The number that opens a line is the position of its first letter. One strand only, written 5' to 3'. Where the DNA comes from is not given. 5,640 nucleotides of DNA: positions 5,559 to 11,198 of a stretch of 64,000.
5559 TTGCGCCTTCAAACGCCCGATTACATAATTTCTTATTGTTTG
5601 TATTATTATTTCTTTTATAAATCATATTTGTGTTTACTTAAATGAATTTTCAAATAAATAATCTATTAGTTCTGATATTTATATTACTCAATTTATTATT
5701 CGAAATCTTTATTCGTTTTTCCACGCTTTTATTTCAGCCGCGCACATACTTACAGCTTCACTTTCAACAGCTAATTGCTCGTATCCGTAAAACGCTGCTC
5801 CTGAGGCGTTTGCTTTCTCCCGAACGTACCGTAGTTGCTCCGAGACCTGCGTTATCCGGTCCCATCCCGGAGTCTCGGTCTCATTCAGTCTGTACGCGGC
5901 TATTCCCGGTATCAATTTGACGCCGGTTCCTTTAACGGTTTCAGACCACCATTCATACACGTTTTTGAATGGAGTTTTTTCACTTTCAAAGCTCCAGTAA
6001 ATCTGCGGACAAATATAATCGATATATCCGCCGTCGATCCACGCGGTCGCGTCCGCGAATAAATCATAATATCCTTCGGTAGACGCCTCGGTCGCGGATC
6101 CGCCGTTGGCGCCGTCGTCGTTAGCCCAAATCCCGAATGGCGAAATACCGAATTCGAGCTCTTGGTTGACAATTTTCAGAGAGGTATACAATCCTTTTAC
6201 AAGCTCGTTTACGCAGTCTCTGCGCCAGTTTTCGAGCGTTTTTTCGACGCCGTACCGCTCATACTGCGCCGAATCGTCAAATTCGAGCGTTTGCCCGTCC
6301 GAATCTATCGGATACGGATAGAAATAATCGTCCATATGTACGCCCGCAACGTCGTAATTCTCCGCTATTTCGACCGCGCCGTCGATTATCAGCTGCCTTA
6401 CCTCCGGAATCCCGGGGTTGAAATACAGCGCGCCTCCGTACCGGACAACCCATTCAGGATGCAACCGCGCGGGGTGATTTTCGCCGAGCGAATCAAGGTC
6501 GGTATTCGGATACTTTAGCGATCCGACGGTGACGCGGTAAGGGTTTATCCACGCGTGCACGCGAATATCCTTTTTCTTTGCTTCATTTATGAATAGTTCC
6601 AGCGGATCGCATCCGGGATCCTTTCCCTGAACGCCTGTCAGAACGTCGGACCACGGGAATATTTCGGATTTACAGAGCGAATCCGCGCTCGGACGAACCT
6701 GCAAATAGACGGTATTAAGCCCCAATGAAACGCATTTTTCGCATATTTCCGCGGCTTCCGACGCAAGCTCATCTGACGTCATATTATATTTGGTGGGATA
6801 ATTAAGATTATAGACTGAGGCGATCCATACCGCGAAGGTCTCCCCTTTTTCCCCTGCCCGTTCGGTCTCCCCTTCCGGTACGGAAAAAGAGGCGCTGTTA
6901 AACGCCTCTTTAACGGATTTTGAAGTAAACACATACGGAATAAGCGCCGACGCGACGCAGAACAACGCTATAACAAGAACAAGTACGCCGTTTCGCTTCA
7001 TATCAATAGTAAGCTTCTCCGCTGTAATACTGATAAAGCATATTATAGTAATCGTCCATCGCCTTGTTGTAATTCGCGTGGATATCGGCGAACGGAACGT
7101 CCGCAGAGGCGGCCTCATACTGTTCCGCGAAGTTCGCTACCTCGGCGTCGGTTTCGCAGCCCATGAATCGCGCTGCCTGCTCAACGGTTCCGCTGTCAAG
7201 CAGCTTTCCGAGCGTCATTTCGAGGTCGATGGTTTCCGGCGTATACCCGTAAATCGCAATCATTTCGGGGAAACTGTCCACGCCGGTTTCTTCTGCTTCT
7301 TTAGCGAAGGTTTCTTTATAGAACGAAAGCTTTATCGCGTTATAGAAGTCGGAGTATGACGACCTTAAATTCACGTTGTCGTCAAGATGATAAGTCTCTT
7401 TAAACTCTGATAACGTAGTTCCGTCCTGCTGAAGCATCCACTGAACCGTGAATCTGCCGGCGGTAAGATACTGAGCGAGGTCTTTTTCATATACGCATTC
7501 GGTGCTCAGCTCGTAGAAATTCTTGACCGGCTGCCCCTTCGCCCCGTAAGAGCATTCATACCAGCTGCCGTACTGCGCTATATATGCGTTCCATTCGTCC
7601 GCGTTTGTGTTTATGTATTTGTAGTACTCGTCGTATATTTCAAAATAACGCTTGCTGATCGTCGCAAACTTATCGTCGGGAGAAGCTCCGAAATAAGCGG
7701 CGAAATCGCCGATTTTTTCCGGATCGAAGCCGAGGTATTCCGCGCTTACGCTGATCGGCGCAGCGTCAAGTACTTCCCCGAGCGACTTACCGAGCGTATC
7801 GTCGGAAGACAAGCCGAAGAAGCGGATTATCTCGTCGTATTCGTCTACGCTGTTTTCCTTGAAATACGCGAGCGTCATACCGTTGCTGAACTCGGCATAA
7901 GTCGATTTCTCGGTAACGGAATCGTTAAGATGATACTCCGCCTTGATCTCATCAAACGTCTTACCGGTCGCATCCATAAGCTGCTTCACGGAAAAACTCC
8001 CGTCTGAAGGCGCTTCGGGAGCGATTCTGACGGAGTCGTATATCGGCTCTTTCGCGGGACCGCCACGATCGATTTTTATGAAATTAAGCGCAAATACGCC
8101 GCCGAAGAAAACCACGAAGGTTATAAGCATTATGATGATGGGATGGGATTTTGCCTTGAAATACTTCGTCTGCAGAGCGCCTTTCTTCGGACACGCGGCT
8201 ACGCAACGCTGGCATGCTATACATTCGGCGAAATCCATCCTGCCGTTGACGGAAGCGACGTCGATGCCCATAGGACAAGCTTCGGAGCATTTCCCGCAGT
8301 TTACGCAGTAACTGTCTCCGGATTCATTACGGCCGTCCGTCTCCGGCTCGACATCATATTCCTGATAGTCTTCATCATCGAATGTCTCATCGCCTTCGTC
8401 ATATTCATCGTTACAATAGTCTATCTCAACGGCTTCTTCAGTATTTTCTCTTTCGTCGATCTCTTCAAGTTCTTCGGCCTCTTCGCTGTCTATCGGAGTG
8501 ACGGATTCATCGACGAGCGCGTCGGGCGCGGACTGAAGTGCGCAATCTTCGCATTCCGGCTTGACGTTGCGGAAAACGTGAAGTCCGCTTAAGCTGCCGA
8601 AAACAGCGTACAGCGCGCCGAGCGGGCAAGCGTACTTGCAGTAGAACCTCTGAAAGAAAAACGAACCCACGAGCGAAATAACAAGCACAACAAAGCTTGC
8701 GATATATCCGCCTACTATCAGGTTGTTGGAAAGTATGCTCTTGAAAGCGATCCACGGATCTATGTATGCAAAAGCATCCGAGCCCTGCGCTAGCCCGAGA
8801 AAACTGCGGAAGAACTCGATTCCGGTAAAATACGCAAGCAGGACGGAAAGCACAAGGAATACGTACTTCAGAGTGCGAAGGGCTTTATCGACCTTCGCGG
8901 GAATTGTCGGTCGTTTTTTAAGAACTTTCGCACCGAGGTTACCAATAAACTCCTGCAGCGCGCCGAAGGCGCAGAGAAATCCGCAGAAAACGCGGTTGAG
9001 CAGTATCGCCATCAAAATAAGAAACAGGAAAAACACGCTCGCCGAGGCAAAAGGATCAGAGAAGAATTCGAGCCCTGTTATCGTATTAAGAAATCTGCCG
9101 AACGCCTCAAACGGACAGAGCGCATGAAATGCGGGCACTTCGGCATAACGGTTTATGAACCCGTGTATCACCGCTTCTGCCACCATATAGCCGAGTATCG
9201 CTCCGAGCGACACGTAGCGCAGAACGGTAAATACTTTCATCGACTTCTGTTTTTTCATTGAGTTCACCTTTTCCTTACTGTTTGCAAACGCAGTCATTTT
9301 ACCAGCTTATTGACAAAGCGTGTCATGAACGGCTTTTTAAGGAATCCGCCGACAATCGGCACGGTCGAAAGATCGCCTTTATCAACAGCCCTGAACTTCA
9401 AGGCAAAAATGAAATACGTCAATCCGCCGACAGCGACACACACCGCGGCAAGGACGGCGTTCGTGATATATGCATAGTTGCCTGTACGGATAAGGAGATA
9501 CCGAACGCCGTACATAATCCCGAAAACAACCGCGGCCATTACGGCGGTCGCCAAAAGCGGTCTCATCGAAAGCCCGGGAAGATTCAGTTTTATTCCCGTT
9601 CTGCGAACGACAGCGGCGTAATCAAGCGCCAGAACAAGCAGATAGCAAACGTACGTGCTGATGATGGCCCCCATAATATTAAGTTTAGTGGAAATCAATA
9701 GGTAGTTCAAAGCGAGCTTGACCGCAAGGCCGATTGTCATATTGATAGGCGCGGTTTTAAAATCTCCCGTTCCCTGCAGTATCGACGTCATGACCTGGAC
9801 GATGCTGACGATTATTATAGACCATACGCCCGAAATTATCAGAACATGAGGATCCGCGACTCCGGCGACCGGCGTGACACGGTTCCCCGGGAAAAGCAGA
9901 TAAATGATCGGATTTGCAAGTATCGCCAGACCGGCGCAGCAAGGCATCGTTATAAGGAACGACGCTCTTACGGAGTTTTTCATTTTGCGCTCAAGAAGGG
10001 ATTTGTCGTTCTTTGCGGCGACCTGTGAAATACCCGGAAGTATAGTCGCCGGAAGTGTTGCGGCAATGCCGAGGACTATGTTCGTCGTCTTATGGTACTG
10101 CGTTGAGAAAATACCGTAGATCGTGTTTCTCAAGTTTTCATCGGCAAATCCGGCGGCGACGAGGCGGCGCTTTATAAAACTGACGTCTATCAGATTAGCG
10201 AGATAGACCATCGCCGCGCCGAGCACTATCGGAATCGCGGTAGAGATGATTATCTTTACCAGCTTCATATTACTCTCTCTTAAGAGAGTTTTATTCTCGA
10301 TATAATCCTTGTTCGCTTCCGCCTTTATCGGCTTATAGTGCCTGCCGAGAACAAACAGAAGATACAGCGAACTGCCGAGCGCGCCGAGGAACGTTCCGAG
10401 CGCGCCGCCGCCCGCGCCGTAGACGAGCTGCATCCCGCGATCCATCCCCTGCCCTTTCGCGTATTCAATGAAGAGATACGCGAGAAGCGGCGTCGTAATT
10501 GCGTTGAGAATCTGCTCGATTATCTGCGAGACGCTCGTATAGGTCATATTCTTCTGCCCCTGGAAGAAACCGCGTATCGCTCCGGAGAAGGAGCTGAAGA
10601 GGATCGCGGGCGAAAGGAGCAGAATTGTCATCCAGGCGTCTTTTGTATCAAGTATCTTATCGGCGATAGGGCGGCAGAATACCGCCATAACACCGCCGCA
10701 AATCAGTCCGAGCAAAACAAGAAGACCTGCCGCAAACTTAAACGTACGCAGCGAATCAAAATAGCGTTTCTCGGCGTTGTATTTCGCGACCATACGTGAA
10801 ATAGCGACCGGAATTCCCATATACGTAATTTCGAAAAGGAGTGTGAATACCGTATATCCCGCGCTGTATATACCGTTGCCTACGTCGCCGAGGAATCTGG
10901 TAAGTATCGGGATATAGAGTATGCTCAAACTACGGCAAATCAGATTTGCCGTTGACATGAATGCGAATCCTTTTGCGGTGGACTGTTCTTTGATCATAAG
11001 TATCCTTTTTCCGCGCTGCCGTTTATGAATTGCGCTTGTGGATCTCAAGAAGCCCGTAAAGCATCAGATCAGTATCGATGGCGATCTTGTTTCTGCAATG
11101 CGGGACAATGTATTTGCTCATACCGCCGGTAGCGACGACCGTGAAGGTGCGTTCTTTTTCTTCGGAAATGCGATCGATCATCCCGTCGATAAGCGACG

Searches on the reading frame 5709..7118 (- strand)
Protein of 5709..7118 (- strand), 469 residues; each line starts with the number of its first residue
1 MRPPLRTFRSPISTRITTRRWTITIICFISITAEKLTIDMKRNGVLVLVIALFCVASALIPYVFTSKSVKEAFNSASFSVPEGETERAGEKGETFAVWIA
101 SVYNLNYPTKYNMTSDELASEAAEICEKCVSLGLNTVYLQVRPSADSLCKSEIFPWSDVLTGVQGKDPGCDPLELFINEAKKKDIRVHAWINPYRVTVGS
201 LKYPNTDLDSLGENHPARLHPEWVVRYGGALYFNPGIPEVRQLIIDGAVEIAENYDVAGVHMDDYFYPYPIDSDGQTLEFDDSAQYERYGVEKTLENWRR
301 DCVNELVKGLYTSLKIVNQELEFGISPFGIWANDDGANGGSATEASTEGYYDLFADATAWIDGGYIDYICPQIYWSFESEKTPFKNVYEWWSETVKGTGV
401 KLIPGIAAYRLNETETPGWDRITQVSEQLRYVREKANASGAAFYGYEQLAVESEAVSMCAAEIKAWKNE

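Call 12: search_protein_families(library=pfam, proteins=[window:5709-7118:-], max_evalue=0.001)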
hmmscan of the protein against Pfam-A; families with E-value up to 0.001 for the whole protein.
window:5709-7118:- (469 aa): 1 family
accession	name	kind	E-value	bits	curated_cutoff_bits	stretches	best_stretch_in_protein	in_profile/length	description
PF02638.21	GHL10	-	4.9e-69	233.3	27.9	1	96-414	4-302/311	Glycosyl hydrolase-like 10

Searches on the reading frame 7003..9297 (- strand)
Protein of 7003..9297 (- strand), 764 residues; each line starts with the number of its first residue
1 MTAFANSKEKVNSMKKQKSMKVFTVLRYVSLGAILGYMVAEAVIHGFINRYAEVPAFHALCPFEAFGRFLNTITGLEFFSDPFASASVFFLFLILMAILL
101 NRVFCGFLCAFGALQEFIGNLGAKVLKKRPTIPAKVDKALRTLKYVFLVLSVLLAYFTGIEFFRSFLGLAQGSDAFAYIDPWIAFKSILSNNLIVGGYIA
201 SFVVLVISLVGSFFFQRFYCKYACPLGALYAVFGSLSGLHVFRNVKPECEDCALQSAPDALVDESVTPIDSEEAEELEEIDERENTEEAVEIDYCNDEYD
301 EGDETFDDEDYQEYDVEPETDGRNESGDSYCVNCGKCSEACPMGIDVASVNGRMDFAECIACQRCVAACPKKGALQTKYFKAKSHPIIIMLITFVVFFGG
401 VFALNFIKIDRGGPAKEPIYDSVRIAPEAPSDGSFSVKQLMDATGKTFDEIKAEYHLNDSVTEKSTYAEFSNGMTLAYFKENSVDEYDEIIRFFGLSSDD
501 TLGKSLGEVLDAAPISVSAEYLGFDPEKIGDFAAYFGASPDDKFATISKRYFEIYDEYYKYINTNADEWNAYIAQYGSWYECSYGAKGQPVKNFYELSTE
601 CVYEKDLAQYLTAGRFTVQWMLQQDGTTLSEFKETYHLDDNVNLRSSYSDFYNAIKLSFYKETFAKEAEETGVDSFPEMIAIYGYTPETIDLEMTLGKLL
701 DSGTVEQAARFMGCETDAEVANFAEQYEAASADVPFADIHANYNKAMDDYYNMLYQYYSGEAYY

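Call 12: search_protein_families(library=pfam, proteins=[window:7003-9297:-], max_evalue=0.001)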
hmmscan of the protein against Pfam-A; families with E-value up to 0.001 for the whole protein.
window:7003-9297:- (764 aa): 10 families
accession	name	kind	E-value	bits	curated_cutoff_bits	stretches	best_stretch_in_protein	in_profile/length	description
PF12801.12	Fer4_5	-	1.8e-13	50.7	22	2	86-128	5-47/48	4Fe-4S binding domain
PF13237.11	Fer4_10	-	6e-08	32.9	25.5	1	328-370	6-53/53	4Fe-4S dicluster domain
PF13187.11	Fer4_9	-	1e-07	32.3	27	1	330-372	1-50/52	4Fe-4S dicluster domain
PF13183.11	Fer4_8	-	4.5e-07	30.7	27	1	316-345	46-68/68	4Fe-4S dicluster domain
PF13746.11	Fer4_18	-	1e-06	29.3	27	1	301-370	33-96/114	4Fe-4S dicluster domain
PF00037.32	Fer4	-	1.6e-06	28.1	21.1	0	329-344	6-21/24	4Fe-4S binding domain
PF14697.11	Fer4_21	-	3.4e-06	27.5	35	1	329-374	6-56/59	4Fe-4S dicluster domain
PF12838.12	Fer4_7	-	3.2e-05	24.7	27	1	331-372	2-51/52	4Fe-4S dicluster domain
PF13534.11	Fer4_17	-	6.6e-05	23.8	22.2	0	329-346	44-61/61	4Fe-4S dicluster domain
PF17179.9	Fer4_22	-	0.0003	22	27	0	323-345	73-95/95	4Fe-4S dicluster domain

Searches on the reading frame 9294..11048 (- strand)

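Call 12: search_protein_families(library=pfam, proteins=[window:9294-11048:-], max_evalue=0.001)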
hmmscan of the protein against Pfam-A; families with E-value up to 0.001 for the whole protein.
window:9294-11048:- (584 aa): 4 families
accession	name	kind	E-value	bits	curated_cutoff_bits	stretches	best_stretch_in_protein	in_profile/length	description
PF01943.22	Polysacc_synt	-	1.6e-25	90.5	28.2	1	25-342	2-272/274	Polysaccharide biosynthesis protein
PF03023.19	MurJ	-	1.8e-17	63.6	27.4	1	88-516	47-433/451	Lipid II flippase MurJ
PF01554.23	MatE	-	6.2e-10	39.4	24.9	1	35-187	6-160/161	MatE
PF13440.11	Polysacc_synt_3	-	3.8e-07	30.1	23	1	308-386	208-284/293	Polysaccharide biosynthesis protein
